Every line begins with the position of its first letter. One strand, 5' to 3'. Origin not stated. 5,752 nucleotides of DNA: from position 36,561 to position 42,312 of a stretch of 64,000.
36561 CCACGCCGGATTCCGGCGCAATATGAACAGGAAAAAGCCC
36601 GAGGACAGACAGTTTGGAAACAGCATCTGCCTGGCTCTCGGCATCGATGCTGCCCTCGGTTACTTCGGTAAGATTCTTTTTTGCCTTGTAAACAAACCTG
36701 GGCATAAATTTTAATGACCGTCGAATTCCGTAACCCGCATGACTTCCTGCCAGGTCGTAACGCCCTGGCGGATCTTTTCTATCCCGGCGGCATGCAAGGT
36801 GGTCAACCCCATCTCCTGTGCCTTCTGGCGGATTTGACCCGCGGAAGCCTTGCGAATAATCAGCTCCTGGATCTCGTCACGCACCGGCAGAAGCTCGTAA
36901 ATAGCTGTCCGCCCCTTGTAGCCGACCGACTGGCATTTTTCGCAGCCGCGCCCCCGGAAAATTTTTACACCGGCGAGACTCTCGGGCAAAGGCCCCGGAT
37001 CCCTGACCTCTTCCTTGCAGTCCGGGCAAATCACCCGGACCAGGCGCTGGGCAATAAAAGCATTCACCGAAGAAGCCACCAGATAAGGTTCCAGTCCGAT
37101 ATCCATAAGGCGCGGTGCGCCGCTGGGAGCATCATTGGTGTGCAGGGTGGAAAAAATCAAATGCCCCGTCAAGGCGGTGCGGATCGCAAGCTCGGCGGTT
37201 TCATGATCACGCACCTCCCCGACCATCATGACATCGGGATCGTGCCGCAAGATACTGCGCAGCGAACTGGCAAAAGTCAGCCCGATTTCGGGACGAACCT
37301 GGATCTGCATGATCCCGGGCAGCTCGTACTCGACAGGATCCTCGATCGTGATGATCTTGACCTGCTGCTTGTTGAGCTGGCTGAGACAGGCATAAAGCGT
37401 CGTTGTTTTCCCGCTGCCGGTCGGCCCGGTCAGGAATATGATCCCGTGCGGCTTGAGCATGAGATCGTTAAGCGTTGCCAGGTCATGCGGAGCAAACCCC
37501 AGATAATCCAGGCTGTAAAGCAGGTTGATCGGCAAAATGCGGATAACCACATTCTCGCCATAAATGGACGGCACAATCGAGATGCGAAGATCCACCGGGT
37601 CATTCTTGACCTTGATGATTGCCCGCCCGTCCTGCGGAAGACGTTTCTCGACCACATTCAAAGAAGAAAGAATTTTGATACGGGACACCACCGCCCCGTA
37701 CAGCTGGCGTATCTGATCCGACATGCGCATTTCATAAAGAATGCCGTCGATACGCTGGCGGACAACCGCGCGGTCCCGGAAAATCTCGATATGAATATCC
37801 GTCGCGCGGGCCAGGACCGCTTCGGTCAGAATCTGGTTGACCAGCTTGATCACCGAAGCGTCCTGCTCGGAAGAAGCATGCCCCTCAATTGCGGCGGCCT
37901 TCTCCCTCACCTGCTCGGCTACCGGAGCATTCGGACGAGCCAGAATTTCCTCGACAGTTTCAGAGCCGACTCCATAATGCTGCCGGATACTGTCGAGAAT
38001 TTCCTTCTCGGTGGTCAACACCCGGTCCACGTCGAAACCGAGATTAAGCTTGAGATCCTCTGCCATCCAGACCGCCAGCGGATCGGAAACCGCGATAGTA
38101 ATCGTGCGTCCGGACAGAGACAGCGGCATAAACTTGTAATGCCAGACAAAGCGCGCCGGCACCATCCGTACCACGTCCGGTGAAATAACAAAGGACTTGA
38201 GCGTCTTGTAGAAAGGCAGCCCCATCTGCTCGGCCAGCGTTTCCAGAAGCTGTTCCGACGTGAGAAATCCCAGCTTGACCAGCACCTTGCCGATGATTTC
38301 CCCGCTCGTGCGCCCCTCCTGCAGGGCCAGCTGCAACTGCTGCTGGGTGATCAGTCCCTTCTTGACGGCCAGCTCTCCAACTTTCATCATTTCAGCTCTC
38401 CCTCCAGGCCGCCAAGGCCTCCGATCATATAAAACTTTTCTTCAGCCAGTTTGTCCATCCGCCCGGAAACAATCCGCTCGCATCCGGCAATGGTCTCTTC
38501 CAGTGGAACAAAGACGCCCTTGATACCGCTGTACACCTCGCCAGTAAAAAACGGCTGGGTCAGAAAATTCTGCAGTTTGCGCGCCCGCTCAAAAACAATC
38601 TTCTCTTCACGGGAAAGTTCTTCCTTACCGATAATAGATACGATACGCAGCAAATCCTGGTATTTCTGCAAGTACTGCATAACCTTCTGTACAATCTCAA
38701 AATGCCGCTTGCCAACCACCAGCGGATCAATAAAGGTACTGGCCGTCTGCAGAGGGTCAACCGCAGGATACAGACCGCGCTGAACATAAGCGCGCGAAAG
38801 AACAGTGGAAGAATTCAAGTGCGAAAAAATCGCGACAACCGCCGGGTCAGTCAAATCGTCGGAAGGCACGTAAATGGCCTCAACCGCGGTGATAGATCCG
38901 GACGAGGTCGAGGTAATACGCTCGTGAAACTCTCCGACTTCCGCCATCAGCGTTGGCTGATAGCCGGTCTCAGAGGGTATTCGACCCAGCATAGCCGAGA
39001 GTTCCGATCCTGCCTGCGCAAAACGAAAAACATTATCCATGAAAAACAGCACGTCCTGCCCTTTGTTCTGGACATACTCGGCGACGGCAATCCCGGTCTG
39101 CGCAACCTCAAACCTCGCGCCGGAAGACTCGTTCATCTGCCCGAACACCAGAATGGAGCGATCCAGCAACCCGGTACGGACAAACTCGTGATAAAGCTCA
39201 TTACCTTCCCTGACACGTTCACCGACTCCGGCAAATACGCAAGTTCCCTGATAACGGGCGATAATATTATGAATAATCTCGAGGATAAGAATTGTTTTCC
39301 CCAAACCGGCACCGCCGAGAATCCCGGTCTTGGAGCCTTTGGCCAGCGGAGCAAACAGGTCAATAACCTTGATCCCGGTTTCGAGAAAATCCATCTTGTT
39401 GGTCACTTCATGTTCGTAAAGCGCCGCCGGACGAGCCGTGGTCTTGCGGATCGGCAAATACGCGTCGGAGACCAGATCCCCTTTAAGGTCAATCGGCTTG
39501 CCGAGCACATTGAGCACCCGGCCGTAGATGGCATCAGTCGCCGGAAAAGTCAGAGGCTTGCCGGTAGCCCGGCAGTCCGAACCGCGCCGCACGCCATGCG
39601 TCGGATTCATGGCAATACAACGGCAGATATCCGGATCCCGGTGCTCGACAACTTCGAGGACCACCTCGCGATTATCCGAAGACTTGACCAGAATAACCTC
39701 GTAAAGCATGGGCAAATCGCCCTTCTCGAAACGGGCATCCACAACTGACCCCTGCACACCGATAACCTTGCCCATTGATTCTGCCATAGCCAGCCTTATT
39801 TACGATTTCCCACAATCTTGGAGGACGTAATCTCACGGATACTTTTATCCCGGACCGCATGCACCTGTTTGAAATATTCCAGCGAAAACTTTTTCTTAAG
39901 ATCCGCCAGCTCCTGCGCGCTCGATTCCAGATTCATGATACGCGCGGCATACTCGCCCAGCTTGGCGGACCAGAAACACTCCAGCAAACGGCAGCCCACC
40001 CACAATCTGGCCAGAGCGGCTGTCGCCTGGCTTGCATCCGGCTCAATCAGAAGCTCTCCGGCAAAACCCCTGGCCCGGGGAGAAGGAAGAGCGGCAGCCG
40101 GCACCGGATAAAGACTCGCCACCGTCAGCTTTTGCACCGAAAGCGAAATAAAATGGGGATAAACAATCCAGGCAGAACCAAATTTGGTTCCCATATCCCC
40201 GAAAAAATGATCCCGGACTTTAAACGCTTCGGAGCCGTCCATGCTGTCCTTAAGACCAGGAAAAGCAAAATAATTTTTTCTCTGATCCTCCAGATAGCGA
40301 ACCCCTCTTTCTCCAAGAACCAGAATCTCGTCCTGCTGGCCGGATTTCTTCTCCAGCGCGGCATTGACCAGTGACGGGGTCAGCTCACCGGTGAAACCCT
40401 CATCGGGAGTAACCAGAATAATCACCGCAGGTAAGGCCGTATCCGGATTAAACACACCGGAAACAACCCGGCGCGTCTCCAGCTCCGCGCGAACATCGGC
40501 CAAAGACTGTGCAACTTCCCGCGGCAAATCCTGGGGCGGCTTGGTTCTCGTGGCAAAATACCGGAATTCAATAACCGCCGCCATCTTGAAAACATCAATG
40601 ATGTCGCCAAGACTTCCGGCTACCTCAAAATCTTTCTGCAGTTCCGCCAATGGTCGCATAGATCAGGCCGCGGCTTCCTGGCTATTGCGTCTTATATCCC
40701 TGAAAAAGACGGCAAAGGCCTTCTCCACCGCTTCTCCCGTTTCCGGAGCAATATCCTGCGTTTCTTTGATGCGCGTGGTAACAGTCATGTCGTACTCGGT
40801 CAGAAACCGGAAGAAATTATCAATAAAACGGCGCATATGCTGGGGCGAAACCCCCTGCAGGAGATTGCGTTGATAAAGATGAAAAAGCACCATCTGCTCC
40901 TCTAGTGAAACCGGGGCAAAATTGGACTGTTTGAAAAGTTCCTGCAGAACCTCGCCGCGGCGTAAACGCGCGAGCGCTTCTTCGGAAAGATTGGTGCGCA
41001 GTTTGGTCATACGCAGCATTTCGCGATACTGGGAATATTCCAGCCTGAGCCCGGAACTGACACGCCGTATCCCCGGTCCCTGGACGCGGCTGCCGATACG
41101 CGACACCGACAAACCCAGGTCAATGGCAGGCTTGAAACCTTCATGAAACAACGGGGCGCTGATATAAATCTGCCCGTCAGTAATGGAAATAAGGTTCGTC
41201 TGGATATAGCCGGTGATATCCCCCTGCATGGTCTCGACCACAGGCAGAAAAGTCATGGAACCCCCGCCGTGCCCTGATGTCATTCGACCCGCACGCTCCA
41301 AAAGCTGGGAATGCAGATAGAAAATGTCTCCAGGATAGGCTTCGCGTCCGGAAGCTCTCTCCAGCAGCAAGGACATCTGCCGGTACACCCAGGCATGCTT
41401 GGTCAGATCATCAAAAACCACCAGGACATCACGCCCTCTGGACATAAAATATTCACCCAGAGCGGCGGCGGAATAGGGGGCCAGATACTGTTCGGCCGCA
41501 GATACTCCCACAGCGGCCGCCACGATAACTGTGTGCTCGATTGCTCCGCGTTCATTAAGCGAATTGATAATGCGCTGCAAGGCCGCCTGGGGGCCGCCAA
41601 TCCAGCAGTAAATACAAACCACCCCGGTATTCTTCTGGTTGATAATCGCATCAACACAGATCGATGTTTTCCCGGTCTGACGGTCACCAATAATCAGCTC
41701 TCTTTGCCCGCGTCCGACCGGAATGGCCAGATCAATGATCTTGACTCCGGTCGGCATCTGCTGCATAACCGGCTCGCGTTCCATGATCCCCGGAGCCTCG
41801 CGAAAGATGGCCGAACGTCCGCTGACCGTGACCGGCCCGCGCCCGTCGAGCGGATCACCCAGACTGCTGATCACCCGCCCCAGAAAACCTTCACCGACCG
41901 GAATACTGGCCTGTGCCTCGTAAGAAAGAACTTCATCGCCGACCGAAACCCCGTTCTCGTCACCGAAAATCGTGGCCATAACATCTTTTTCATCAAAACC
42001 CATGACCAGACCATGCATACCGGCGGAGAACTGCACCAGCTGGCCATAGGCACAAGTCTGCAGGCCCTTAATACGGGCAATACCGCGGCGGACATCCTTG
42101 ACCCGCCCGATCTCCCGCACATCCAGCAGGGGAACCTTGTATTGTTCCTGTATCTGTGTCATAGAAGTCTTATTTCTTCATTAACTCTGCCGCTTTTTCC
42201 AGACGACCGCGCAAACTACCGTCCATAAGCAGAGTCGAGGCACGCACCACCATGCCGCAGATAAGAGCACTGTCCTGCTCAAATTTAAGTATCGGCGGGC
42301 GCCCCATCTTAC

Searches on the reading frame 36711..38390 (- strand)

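Call 30: search_protein_families(library=pfam, proteins=[window:36711-38390:-], max_evalue=0.001)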
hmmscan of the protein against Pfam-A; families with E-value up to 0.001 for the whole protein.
window:36711-38390:- (559 aa): 7 families
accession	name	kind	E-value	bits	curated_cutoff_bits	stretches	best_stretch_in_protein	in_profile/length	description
PF00437.27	T2SSE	-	4.6e-127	424.1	24.9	1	175-552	3-370/370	Type II/IV secretion system protein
PF05157.20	MshEN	-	3e-15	56.4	23.1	1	57-141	2-86/90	MshEN domain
PF13401.12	AAA_22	-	1.2e-05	26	27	1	315-355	5-45/130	AAA domain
PF20720.3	nSTAND3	-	7.6e-05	22.9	27.2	1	311-354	13-56/155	Novel STAND NTPase 3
PF13191.12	AAA_16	-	0.00015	22.7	32.6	1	316-402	25-103/167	AAA ATPase domain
PF12775.13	AAA_7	-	0.00082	19.4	25.8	0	306-349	24-67/181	P-loop containing dynein motor region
PF00005.33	ABC_tran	-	0.00086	20.4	25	0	310-360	6-52/137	ABC transporter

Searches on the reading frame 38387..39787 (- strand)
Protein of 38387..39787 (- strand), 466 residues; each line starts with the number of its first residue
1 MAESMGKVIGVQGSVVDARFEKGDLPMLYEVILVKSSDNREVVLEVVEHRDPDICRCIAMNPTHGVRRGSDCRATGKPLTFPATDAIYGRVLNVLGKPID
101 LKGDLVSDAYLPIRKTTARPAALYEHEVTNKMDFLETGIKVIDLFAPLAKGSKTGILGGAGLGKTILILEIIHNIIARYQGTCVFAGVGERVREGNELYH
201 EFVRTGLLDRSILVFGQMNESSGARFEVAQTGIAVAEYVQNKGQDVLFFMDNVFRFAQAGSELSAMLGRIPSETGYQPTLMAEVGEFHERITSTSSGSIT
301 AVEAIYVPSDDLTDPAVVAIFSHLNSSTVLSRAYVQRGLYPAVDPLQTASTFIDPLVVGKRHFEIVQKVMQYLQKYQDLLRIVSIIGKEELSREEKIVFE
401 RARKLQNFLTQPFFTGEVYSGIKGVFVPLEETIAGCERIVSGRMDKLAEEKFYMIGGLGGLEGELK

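Call 30: search_protein_families(library=pfam, proteins=[window:38387-39787:-], max_evalue=0.001)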
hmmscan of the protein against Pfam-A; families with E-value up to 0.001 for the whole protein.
window:38387-39787:- (466 aa): 3 families
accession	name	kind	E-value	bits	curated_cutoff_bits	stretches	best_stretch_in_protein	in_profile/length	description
PF00006.31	ATP-synt_ab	-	4.1e-67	226.4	29.5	1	138-350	1-213/213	ATP synthase alpha/beta family, nucleotide-binding domain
PF22919.1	ATP-synt_VA_C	-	7.7e-15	55.2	24.7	1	358-446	8-99/101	C-terminal domain of V and A type ATP synthase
PF02874.29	ATP-synt_ab_N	-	2.2e-12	47.8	20.9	1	9-76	2-69/69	ATP synthase alpha/beta family, beta-barrel domain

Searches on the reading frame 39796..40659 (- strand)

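Call 31: search_protein_families(library=pfam, proteins=[window:39796-40659:-], max_evalue=0.001)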
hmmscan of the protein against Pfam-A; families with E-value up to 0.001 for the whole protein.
window:39796-40659:- (287 aa): 1 family
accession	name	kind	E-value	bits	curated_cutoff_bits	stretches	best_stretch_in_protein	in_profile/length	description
PF00231.24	ATP-synt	-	1.8e-20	74.3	39.9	1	5-279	3-280/285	ATP synthase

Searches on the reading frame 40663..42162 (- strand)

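Call 31: search_protein_families(library=pfam, proteins=[window:40663-42162:-], max_evalue=0.001)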
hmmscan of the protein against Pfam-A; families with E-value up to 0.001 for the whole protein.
window:40663-42162:- (499 aa): 3 families
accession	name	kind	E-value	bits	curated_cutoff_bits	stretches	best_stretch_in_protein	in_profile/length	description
PF00006.31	ATP-synt_ab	-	1e-69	234.9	29.5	1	139-354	1-213/213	ATP synthase alpha/beta family, nucleotide-binding domain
PF00306.32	ATP-synt_ab_C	-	6.9e-23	81.8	27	1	363-484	3-124/126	ATP synthase alpha/beta chain, C terminal domain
PF02874.29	ATP-synt_ab_N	-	3.7e-09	37.4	20.9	1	15-79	2-66/69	ATP synthase alpha/beta family, beta-barrel domain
